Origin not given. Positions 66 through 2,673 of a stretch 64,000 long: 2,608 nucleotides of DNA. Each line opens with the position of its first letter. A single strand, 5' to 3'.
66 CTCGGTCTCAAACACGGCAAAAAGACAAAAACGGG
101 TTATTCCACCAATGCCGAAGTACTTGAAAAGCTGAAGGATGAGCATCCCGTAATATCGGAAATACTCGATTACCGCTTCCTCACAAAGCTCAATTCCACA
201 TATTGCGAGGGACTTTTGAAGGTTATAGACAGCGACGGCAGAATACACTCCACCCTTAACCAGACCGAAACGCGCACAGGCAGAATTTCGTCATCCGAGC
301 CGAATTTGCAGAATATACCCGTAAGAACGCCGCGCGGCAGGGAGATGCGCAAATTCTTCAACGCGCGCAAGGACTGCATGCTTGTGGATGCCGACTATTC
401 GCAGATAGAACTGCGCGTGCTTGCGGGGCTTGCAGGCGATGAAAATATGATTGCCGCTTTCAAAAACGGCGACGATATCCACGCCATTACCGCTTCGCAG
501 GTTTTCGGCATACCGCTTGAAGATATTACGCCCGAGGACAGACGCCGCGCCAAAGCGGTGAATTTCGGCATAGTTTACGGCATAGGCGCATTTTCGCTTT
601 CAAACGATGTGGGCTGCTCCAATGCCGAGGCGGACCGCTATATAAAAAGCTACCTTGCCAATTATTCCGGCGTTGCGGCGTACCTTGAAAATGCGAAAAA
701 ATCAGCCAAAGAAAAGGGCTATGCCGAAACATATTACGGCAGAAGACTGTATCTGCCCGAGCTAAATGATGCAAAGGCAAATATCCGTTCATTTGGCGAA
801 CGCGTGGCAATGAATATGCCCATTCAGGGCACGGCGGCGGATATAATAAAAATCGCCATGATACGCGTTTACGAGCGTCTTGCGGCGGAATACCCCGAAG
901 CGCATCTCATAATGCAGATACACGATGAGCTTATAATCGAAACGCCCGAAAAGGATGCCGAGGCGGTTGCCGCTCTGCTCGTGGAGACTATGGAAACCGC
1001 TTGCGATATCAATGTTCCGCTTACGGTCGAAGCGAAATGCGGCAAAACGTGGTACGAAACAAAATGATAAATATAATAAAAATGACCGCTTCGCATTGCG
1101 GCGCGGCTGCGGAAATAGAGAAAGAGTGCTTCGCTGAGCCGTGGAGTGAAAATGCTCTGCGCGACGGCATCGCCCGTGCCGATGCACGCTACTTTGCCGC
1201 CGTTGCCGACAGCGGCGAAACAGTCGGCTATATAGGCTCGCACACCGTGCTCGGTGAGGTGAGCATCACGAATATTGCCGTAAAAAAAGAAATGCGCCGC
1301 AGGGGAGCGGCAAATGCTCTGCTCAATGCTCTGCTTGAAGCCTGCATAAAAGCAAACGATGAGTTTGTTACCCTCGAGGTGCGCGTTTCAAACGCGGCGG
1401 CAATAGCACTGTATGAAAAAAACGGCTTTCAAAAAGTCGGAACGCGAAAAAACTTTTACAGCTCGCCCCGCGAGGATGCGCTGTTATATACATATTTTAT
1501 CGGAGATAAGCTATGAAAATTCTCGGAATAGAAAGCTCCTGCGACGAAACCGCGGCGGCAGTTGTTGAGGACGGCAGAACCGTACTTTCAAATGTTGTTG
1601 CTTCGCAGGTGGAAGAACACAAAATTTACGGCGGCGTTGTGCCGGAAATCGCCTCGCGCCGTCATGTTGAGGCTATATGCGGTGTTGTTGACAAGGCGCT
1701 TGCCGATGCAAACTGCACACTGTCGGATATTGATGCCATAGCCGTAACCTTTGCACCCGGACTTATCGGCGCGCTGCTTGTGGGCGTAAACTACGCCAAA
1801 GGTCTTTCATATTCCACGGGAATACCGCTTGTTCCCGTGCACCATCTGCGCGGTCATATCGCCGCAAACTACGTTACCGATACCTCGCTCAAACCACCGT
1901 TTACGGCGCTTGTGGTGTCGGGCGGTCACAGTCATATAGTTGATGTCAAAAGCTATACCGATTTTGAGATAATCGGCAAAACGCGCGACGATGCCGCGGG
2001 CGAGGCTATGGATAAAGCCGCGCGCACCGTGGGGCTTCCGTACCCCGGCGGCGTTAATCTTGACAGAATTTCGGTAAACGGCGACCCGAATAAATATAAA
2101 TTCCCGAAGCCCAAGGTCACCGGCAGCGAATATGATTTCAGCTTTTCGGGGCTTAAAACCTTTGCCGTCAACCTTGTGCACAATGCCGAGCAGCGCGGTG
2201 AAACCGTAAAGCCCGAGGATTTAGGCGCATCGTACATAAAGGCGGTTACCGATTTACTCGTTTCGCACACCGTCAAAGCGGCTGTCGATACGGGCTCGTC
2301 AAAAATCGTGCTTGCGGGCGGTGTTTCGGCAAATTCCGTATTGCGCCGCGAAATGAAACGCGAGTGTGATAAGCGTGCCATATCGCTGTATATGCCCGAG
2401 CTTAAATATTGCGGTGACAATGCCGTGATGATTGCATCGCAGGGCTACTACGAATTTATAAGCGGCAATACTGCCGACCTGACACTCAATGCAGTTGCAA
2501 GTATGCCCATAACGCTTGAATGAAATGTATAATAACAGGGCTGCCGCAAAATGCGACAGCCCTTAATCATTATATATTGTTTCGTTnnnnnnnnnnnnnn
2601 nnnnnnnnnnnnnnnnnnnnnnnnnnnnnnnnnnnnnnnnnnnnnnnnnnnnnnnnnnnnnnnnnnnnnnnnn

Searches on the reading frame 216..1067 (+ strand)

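Call 8: search_protein_families(library=pfam, proteins=[window:216-1067:+])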
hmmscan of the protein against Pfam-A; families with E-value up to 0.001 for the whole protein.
window:216-1067:+ (283 aa): 1 family
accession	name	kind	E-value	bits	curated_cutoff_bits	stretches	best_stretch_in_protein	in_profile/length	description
PF00476.26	DNA_pol_A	-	4.4e-122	408.1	34.3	1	3-281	99-381/381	DNA polymerase family A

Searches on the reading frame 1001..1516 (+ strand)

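Call 8: search_protein_families(library=pfam, proteins=[window:1001-1516:+])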
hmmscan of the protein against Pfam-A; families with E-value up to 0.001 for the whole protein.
window:1001-1516:+ (171 aa): 9 families
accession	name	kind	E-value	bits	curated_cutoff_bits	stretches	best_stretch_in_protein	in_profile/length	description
PF00583.31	Acetyltransf_1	-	5.2e-19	69.1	20.7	1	37-143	5-116/116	Acetyltransferase (GNAT) family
PF13673.13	Acetyltransf_10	-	3.8e-14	53.2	23.6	1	42-150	11-114/128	Acetyltransferase (GNAT) domain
PF13508.13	Acetyltransf_7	-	1.3e-13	51.5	27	1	62-145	3-84/84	Acetyltransferase (GNAT) domain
PF08445.16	FR47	-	7.7e-09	35.9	22.1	1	88-146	23-80/86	FR47-like protein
PF13420.13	Acetyltransf_4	-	5.5e-06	26.9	24.3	1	52-154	40-145/155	Acetyltransferase (GNAT) domain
PF13527.13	Acetyltransf_9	-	7.9e-06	26.3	25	1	89-144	75-125/127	Acetyltransferase (GNAT) domain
PF13302.13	Acetyltransf_3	-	5.7e-05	24.3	25.4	1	49-144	33-138/138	Acetyltransferase (GNAT) domain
PF13523.12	Acetyltransf_8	-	0.0001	22.4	27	1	95-148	88-142/145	Acetyltransferase (GNAT) domain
PF12746.13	GNAT_acetyltran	-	0.0002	21.5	26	1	68-146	162-237/243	GNAT acetyltransferase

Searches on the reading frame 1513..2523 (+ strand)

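Call 8: search_protein_families(library=pfam, proteins=[window:1513-2523:+])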
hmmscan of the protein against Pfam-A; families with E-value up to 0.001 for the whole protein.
window:1513-2523:+ (336 aa): 4 families
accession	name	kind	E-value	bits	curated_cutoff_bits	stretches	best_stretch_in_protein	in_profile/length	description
PF00814.31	TsaD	-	1.5e-89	300.6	24.8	1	23-308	1-263/264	tRNA N6-adenosine threonylcarbamoyltransferase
PF22521.2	HypF_C_2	-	4e-08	33.8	27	1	225-305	157-237/241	Carbamoyltransferase, Kae1-like Domain, second subdomain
PF01869.26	BcrAD_BadFG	-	0.00016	21.8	31.5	0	214-288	177-247/271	BadF/BadG/BcrA/BcrD ATPase family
PF02543.21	Carbam_trans_N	-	0.00092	19.2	24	0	220-284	262-323/346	Carbamoyltransferase N-terminus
